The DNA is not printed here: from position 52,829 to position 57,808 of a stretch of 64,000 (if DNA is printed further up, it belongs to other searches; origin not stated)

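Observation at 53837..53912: REP-like double hairpin inserted in frame inside glutamate synthase gltB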

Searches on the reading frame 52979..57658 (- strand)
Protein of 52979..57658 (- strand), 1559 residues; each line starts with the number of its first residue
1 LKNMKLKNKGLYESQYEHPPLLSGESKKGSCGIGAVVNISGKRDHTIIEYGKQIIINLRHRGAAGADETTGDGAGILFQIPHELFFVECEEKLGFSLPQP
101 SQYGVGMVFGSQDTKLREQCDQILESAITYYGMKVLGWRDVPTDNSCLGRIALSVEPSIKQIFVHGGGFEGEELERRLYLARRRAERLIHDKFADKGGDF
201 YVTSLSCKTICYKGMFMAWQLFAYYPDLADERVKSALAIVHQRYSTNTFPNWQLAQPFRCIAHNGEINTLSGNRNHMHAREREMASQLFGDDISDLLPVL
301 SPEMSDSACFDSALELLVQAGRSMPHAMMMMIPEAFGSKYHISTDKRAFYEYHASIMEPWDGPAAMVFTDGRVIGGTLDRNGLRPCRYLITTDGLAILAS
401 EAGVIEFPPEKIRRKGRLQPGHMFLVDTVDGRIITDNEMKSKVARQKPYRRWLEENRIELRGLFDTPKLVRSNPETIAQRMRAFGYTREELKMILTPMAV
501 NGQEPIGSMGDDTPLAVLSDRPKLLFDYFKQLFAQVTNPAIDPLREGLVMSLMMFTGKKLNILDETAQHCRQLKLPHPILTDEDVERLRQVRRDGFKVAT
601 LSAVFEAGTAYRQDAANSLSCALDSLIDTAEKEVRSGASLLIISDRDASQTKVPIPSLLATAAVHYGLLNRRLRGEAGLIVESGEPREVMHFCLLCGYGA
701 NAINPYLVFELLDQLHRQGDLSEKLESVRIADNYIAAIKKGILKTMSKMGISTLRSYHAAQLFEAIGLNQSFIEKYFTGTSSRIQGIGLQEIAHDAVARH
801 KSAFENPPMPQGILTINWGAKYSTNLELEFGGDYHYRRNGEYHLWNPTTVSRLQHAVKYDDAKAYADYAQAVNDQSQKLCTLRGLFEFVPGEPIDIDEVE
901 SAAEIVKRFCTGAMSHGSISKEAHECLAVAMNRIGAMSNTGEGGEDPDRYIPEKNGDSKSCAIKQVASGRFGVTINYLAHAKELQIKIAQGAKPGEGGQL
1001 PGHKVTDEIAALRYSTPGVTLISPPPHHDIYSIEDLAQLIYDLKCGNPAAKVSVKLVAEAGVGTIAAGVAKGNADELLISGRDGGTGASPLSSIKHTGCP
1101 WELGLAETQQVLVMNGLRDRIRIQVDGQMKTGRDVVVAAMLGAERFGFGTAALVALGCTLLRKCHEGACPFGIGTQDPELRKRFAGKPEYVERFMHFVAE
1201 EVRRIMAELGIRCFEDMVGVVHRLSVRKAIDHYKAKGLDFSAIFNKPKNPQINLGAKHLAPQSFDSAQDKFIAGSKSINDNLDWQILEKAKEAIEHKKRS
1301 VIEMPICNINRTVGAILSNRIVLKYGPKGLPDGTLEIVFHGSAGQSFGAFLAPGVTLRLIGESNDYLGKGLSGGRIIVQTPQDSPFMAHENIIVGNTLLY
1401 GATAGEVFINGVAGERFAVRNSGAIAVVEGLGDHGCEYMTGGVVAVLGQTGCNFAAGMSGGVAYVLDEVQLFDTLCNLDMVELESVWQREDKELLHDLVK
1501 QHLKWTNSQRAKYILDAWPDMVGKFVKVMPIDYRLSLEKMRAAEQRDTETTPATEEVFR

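Call 15: search_protein_families(library=pfam, proteins=[window:52979-57658:-])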
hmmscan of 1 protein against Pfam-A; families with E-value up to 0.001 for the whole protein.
window:52979-57658:- (1559 aa): 4 families
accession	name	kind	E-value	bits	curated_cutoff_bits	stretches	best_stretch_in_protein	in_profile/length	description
PF00310.26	GATase_2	-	3.3e-176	586.6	19.9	1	31-452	1-420/420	Glutamine amidotransferases class-II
PF01645.23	Glu_synthase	-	2.8e-145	484.6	20.4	1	846-1211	4-368/369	Conserved region in glutamate synthase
PF04898.20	Glu_syn_central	-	5.4e-113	377.4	22.8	1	479-769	1-277/277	Glutamate synthase central domain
PF01493.24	GXGXG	-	2.6e-82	275.4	32.5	1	1305-1492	2-189/190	GXGXG motif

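Call 35: search_solved_structures(query=window:52979-57658:-, max_evalue=1e-50, show_alignments=1)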
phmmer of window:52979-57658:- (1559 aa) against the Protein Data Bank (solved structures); distinct sequences matched with E-value up to 1e-50: 5.
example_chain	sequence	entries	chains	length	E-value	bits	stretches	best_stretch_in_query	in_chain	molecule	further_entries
7mfm_G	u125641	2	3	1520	0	1556.3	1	24-1549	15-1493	Glutamate synthase (NADPH) large chain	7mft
1llw_A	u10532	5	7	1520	0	1336.8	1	31-1533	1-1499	Ferredoxin-dependent glutamate synthase | FERREDOXIN-DEPENDENT GLUTAMATE SYNTHASE 2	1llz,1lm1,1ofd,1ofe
6s6s_A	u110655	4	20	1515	0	1323.9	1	25-1533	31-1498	Glutamate synthase [NADPH] large chain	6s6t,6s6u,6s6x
1ea0_A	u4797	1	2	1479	0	1319.8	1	31-1533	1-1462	GLUTAMATE SYNTHASE [NADPH] LARGE CHAIN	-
2vdc_A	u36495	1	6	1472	0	1319.8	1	31-1533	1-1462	GLUTAMATE SYNTHASE [NADPH] LARGE CHAIN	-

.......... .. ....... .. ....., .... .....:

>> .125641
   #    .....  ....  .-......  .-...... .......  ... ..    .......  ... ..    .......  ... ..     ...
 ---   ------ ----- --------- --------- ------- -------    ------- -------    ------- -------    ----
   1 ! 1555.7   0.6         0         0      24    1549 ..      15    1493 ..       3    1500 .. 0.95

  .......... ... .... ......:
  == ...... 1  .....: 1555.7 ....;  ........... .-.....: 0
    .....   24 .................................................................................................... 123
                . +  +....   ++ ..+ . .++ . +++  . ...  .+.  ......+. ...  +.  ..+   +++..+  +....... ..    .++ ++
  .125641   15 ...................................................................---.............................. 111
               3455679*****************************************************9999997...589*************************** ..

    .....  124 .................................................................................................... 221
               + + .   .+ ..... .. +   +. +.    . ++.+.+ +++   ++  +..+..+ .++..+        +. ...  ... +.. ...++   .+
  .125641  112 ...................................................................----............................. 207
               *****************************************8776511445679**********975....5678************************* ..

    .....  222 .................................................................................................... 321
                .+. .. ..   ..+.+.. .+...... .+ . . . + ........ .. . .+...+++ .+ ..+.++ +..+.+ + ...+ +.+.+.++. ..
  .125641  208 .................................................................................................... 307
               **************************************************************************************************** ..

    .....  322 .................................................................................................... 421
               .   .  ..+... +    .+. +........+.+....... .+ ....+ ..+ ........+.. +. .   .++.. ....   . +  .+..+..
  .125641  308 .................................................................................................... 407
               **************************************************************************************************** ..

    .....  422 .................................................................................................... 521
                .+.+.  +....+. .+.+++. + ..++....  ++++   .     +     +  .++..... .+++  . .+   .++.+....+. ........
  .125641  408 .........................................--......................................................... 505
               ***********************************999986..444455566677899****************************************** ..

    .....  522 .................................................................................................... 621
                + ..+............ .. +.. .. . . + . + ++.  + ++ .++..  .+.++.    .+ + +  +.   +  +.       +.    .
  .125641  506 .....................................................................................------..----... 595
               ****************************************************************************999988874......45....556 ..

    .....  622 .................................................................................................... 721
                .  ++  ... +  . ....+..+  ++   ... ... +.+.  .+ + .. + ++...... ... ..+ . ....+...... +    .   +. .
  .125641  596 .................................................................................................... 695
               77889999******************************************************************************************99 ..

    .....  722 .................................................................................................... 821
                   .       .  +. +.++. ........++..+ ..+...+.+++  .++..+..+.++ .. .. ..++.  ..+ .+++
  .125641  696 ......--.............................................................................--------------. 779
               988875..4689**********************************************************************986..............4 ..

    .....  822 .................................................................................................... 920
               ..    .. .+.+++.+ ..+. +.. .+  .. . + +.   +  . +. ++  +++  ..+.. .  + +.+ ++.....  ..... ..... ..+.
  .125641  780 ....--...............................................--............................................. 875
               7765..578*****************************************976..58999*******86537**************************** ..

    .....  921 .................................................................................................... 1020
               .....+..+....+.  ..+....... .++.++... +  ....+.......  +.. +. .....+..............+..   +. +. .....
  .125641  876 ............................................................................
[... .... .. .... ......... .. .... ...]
